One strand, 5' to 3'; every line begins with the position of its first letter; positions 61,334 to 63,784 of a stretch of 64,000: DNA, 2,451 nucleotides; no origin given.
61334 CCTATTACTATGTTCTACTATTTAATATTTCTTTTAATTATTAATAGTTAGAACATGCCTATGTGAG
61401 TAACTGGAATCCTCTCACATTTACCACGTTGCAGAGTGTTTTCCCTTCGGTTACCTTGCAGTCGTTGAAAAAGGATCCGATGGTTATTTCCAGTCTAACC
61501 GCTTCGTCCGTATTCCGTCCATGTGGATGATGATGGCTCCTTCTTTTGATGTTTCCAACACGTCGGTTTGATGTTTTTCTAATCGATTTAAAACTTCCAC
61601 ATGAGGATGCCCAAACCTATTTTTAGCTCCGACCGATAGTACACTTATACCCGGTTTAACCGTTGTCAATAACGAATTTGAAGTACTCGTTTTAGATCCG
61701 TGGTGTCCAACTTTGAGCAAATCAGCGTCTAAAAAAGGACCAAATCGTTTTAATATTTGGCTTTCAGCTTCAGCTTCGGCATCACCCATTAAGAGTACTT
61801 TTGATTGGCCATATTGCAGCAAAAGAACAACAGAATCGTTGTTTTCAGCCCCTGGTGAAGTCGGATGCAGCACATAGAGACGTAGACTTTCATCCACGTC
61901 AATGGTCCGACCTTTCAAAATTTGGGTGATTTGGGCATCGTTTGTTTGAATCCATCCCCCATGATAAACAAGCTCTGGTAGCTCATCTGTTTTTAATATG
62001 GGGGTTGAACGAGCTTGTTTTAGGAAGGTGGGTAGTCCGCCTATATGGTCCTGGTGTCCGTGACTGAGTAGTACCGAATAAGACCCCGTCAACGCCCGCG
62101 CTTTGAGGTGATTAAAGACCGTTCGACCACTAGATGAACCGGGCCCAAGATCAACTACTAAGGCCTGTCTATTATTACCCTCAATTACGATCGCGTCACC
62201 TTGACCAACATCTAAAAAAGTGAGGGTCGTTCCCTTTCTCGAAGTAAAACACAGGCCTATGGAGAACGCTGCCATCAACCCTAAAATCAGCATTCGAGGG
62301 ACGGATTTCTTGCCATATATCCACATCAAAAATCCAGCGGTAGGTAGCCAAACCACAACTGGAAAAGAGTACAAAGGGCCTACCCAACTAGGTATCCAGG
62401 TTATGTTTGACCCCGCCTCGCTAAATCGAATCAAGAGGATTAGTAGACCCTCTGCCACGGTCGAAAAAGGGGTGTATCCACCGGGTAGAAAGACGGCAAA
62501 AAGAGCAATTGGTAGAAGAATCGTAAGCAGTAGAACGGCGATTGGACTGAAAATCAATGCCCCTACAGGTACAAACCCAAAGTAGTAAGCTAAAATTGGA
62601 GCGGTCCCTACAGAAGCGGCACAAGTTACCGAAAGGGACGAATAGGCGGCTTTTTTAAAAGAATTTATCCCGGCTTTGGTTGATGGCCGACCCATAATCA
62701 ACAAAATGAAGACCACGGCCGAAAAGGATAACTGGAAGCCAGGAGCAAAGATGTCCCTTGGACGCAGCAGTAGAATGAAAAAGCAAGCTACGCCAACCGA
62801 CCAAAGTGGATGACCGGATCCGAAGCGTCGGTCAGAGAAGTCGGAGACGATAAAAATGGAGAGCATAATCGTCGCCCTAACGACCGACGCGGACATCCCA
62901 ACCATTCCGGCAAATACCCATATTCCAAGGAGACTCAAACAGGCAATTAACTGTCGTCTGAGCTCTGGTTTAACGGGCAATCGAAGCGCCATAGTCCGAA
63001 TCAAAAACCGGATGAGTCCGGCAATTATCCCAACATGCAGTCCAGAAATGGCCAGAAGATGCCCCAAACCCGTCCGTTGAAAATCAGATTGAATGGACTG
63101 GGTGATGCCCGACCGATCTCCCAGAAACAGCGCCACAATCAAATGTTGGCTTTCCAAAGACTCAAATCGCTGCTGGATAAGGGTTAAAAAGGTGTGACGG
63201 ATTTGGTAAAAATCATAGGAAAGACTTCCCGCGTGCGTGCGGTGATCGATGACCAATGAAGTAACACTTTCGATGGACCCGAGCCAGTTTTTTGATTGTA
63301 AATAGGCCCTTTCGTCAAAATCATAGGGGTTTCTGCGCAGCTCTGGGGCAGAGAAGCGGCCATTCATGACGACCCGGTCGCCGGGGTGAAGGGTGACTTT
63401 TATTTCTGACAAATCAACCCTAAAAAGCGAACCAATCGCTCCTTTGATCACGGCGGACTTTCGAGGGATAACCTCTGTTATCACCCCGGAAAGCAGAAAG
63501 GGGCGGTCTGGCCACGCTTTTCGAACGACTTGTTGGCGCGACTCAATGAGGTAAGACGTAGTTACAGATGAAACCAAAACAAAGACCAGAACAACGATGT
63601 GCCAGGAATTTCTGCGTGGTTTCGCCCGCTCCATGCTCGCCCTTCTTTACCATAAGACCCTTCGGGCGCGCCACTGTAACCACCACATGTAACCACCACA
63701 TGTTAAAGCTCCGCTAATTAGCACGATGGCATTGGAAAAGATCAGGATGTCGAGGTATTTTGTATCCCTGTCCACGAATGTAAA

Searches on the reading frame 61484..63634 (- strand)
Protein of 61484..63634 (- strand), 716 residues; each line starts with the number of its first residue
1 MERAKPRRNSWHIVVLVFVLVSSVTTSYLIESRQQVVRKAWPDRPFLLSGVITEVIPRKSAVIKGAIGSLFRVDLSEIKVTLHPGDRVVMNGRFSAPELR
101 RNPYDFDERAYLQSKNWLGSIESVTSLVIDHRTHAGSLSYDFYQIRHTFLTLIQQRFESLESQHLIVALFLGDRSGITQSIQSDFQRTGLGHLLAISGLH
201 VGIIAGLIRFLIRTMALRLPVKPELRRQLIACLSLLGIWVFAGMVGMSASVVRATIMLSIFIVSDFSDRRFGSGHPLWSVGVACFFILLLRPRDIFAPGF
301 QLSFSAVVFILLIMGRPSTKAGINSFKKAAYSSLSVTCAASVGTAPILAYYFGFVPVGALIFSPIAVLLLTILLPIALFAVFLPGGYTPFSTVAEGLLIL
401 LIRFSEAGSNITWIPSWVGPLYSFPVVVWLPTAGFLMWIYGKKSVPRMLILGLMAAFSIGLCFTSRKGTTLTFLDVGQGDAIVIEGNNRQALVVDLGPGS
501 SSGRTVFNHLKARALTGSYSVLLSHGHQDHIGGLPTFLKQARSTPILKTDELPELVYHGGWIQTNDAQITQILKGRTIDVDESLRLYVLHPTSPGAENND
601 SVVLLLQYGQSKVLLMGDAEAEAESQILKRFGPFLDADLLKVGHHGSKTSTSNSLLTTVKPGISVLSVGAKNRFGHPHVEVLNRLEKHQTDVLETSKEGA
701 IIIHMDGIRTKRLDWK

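Call 83: search_protein_families(library=pfam, proteins=[window:61484-63634:-], max_evalue=0.00001)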
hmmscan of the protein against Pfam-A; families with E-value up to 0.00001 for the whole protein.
window:61484-63634:- (716 aa): 4 families
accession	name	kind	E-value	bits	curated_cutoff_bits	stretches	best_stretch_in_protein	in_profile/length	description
PF03772.21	Competence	-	1.1e-46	159.8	23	1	169-439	1-266/270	Competence protein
PF00753.33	Lactamase_B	-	1.2e-17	64.9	22.7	1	475-669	2-195/196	Metallo-beta-lactamase superfamily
PF13567.11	DUF4131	-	2.9e-08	34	31.6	1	5-116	26-152/165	Domain of unknown function (DUF4131)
PF12706.13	Lactamase_B_2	-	4.3e-06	26.9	27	1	517-634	30-157/200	Beta-lactamase superfamily domain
